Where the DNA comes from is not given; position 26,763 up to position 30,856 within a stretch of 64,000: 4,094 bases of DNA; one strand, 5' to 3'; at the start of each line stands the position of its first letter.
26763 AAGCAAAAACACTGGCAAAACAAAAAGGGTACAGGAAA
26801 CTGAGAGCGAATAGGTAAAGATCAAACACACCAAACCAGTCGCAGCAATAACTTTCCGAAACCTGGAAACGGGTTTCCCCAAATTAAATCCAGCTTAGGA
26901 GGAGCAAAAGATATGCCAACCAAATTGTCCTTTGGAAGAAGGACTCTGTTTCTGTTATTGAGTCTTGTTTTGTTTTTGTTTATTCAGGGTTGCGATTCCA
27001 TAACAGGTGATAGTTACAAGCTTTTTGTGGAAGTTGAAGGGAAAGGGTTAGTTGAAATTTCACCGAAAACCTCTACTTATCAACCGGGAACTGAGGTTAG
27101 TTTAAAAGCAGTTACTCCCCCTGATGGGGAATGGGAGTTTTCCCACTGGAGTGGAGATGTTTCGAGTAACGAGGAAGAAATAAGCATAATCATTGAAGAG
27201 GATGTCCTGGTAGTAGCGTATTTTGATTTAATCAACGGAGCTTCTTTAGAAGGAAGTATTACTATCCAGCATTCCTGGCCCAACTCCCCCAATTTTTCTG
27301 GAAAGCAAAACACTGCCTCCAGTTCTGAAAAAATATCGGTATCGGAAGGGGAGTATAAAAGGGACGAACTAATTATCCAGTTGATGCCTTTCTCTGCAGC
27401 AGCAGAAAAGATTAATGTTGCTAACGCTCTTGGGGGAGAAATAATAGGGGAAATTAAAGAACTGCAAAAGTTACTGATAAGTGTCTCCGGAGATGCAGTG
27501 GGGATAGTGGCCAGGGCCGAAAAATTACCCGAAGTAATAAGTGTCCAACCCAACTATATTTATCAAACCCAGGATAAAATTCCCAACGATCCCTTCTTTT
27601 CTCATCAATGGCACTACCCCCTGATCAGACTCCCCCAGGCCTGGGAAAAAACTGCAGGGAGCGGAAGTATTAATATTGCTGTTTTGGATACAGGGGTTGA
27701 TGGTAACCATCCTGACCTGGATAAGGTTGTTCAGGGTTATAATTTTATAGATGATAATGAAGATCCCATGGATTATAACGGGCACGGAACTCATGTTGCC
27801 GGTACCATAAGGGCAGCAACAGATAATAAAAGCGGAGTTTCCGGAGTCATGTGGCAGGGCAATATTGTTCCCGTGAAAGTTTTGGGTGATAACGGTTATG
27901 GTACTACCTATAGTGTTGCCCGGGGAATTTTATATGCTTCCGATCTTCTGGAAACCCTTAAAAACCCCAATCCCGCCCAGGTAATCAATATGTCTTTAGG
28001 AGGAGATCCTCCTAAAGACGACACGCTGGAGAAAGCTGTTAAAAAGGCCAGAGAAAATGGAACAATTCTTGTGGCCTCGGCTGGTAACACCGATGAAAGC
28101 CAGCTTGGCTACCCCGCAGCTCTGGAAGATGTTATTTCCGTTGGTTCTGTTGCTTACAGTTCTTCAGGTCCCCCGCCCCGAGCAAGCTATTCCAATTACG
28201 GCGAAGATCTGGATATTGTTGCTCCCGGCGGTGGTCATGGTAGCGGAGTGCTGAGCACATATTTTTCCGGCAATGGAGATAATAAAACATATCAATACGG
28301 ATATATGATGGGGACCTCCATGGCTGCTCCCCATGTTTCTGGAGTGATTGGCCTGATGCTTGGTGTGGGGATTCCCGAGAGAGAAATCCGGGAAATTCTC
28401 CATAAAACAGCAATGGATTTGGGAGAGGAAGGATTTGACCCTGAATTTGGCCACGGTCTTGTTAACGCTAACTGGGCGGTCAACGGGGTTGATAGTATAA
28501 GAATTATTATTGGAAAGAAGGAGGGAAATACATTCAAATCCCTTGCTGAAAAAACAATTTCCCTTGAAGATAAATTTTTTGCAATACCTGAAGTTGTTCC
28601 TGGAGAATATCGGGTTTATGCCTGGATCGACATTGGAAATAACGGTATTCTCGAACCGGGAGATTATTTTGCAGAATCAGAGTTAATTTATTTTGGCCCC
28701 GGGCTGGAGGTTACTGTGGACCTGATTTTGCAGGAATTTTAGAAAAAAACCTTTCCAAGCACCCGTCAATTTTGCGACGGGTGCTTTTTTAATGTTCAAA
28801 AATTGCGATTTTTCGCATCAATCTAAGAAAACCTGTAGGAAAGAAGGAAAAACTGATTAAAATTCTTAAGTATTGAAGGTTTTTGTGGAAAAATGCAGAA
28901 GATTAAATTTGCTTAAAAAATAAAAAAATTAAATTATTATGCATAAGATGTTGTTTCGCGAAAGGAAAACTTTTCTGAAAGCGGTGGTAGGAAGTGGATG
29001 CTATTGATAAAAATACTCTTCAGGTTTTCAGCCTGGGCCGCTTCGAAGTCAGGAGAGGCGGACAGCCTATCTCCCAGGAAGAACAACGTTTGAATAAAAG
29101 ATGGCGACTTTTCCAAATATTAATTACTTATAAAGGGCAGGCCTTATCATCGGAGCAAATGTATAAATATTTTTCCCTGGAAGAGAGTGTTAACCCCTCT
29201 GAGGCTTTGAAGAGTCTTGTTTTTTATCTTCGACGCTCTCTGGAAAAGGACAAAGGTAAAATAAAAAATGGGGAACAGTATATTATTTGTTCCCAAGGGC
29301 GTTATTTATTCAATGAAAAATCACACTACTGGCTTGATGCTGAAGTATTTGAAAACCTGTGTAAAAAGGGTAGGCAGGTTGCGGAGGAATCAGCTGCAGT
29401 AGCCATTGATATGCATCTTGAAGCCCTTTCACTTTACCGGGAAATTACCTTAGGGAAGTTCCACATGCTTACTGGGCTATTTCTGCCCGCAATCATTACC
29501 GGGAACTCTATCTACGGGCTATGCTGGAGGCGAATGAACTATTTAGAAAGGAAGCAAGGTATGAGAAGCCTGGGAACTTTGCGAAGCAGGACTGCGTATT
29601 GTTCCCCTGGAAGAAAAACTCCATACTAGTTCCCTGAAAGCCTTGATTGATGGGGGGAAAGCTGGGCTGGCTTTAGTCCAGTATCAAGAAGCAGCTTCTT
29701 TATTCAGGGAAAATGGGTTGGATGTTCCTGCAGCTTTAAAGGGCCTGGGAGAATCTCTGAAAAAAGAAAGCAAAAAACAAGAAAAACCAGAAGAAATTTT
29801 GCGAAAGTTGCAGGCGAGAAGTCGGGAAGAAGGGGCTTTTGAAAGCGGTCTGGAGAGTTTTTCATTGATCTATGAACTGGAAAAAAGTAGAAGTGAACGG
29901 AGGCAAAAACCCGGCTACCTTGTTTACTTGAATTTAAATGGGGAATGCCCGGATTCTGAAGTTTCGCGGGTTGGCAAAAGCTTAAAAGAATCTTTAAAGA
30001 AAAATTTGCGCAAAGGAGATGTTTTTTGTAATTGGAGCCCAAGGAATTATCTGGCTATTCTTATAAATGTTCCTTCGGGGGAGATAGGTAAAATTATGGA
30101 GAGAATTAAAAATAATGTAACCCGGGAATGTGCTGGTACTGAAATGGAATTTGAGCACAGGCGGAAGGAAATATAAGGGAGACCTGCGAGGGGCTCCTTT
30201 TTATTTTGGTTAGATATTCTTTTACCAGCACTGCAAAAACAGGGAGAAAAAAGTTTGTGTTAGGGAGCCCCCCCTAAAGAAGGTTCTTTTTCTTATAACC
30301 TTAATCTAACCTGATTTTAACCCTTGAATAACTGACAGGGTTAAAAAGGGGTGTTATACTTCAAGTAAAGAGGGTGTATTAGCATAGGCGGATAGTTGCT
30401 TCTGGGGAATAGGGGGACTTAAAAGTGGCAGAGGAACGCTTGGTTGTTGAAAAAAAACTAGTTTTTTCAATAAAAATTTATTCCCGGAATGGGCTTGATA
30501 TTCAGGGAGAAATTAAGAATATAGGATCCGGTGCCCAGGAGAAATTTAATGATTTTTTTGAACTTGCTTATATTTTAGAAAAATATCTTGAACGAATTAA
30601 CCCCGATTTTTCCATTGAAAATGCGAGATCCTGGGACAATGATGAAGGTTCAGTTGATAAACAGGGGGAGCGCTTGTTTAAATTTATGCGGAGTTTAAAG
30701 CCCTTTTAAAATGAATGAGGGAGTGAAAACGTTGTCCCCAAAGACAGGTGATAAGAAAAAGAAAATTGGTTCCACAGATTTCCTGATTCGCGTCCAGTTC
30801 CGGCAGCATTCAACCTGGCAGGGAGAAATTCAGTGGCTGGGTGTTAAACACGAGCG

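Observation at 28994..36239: Candidate regulator-controlled envelope/surface-structure locus, largely inactivated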

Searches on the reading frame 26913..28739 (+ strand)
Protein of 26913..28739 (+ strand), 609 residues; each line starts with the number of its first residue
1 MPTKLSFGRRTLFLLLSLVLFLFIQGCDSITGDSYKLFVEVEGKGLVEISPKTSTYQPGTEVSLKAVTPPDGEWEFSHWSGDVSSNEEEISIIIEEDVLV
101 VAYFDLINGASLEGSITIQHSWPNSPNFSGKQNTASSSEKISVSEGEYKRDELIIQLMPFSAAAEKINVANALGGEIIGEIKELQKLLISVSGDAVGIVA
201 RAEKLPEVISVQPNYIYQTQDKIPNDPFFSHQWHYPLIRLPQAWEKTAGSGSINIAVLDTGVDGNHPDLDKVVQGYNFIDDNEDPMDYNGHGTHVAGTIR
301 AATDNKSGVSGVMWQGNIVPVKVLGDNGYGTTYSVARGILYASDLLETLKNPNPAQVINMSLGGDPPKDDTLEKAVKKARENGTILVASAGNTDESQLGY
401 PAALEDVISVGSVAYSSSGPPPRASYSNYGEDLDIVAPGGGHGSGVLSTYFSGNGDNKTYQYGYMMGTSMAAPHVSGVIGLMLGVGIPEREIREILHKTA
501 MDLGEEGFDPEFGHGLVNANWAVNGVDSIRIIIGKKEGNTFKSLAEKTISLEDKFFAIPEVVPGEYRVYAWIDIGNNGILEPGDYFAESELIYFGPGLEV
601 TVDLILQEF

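Call 13: search_protein_families(library=pfam, max_evalue=0.1, proteins=[window:26913-28739:+])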
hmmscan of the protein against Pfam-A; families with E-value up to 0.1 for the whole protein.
window:26913-28739:+ (609 aa): 4 families
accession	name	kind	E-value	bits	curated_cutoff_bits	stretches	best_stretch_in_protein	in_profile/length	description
PF00082.27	Peptidase_S8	-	2.3e-56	191.7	21.8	1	253-515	4-288/288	Subtilase family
PF22148.1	Fervidolysin_NPro-like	-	8.3e-09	36.2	21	1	140-214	7-81/81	Fervidolysin N-terminal prodomain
PF18998.6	Flg_new_2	-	1.8e-06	28.3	23.6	1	40-107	6-72/73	Divergent InlB B-repeat domain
PF14686.12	fn3_3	-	0.0036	17.5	24.4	1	554-572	35-53/75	Polysaccharide lyase family 4, domain II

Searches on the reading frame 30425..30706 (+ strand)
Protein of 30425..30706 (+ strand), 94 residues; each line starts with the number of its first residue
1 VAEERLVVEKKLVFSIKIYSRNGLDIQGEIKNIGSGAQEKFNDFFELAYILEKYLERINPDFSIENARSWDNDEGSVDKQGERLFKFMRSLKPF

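Call 13: search_protein_families(library=pfam, max_evalue=0.1, proteins=[window:30425-30706:+])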
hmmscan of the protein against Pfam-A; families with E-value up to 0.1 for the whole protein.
seq(94 aa): 0 families
